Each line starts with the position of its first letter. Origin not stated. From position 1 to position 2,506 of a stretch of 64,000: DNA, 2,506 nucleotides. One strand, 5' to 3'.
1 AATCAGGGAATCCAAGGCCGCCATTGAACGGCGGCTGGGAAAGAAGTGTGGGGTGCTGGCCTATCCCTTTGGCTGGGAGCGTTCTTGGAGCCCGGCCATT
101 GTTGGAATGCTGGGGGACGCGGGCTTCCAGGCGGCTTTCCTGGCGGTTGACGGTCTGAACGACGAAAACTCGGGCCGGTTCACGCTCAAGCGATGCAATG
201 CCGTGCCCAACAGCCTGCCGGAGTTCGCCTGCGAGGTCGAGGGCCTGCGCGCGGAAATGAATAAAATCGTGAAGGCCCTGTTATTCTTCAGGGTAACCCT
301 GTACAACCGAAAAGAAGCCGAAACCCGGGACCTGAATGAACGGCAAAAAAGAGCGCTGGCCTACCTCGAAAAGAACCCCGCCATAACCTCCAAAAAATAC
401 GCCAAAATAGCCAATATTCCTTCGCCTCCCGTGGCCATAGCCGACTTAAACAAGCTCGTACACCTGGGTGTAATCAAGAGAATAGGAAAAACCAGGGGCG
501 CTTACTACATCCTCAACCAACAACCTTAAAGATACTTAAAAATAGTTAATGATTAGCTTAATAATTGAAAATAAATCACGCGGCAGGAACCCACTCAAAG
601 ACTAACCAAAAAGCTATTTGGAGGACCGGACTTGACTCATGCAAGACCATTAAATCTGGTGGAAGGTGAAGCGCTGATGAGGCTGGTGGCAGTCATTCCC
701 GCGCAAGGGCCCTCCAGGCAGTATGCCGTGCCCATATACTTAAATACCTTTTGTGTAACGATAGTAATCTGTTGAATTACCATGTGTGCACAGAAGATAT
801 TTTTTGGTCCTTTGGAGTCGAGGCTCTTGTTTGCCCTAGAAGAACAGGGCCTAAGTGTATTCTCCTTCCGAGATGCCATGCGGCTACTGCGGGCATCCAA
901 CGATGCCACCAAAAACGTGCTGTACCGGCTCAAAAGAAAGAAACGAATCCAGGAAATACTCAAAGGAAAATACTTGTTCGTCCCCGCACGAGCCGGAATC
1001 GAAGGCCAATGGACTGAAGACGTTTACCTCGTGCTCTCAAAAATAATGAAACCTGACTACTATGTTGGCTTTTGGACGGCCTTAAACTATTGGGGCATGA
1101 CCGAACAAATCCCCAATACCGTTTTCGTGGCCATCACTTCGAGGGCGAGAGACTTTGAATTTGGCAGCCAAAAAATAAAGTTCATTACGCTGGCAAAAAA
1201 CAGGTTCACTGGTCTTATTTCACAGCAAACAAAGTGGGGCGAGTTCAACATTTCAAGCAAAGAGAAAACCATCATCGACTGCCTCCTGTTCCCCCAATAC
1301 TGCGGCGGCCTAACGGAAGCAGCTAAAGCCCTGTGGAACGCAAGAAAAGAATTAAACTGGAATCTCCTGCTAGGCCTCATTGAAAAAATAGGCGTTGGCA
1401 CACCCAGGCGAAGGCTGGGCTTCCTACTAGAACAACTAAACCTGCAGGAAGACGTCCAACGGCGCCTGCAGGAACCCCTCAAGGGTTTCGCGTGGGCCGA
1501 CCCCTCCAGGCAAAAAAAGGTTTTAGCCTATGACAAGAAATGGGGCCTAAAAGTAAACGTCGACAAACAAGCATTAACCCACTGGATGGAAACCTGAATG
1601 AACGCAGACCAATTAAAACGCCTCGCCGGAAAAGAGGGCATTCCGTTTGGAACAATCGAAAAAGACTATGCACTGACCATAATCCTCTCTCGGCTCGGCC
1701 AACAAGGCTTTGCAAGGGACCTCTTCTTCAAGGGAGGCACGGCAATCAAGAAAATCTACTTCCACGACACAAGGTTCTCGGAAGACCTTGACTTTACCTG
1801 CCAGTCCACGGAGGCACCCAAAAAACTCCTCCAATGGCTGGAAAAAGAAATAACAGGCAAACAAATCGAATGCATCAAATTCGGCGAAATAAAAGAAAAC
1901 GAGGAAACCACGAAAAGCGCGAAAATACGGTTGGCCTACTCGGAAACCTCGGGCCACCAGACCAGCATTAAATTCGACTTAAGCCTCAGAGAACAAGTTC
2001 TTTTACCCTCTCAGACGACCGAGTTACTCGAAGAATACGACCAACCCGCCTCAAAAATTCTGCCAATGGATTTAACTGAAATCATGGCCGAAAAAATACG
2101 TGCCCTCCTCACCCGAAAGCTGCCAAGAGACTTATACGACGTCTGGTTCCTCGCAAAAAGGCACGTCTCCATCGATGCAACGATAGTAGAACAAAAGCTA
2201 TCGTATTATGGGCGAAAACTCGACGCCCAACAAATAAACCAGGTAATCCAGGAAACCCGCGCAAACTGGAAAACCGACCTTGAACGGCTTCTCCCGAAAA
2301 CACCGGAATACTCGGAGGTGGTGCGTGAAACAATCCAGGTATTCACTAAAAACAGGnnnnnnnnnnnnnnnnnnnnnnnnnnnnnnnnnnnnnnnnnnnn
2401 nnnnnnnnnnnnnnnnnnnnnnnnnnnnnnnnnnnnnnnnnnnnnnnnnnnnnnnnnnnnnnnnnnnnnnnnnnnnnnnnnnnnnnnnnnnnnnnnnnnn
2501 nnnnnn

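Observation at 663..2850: AbiEi/AbiEii cassette flanked by 29-bp direct repeats that duplicate the start of the neighbouring GT2 gene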

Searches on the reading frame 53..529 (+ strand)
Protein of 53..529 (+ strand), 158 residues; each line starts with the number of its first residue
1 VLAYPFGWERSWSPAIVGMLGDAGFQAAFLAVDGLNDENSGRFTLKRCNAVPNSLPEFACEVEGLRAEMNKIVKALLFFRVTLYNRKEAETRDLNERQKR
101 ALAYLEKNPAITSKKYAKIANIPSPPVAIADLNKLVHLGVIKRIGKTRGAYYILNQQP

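Call 7: search_protein_families(library=pfam, proteins=[window:53-529:+], max_evalue=0.01)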
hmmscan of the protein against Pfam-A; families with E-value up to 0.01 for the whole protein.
window:53-529:+ (158 aa): 1 family
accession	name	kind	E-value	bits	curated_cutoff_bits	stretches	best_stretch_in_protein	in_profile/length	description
PF13412.12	HTH_24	-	0.0027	17.7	21.9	1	94-127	1-34/48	Winged helix-turn-helix DNA-binding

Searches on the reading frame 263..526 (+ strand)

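Call 27: search_protein_families(library=pfam, proteins=[window:263-526:+], max_evalue=10)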
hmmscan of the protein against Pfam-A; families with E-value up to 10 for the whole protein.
seq(88 aa): 1 family
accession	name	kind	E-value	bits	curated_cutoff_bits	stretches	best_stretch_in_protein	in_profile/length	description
PF13412.12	HTH_24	-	0.00073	19.5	21.9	1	24-58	1-35/48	Winged helix-turn-helix DNA-binding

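Call 28: search_protein_families(library=ncbifam, proteins=[window:263-526:+], max_evalue=1)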
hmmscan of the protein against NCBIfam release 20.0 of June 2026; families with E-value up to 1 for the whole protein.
seq(88 aa): 2 families
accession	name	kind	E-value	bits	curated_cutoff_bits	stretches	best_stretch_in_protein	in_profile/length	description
NF007416.0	PRK09954.1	equivalog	0.018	14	561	1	24-75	1-51/362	sugar kinase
NF010034.0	PRK13509.1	equivalog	0.056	12.8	244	1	26-83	5-59/251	HTH-type transcriptional regulator UlaR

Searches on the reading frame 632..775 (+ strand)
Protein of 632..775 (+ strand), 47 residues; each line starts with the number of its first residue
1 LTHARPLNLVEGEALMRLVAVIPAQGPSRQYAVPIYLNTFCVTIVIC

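Call 7: search_protein_families(library=pfam, proteins=[window:632-775:+], max_evalue=0.01)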
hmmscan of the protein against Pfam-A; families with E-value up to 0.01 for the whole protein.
window:632-775:+ (47 aa): 0 families

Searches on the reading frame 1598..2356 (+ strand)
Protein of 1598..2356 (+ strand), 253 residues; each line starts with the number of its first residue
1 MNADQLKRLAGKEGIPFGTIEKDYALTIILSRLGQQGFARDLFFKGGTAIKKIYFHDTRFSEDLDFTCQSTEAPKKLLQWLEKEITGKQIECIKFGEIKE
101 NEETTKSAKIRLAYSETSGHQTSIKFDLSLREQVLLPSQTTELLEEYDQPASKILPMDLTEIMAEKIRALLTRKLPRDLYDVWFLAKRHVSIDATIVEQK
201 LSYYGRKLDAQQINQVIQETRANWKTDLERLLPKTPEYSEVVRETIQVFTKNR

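Call 71: find_related_loci(query=A6, collection=viral_contigs, flank=4000)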
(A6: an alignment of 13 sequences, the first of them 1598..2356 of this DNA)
Query A6 (253 aa) in viral_contigs; peptide patterns used: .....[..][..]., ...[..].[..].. (x = any residue, [..] = any of these).
49 stretches matched a pattern; 30 encode a relative of the query (tblastn E <= 1e-3); 30 distinct loci.
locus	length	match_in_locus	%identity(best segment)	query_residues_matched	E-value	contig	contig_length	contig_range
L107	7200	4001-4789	30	14-244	2e-25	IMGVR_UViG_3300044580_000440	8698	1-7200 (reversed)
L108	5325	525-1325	29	10-242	2e-24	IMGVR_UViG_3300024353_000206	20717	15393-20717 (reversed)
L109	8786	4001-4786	30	14-244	7e-24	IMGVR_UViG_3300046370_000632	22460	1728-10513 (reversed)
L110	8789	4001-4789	28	14-244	8e-23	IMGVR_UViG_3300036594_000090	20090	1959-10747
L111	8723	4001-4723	31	19-236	3e-21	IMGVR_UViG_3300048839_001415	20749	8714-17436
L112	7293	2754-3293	36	19-182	6e-21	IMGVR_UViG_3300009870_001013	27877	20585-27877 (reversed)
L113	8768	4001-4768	27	1-233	4e-20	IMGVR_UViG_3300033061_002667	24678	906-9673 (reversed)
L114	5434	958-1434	34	16-182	3e-19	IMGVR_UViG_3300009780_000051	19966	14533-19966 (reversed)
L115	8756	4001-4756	30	19-250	4e-17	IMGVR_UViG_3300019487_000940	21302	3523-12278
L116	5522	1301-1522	47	5-77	8e-15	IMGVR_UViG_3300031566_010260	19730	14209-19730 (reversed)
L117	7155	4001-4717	28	28-241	2e-14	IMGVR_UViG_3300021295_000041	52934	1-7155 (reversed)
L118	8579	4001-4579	28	28-201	4e-8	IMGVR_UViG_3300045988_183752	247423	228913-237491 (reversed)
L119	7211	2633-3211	28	28-201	4e-8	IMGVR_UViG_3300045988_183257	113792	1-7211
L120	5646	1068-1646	29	28-201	5e-8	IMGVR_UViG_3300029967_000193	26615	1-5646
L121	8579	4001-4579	27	28-201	5e-8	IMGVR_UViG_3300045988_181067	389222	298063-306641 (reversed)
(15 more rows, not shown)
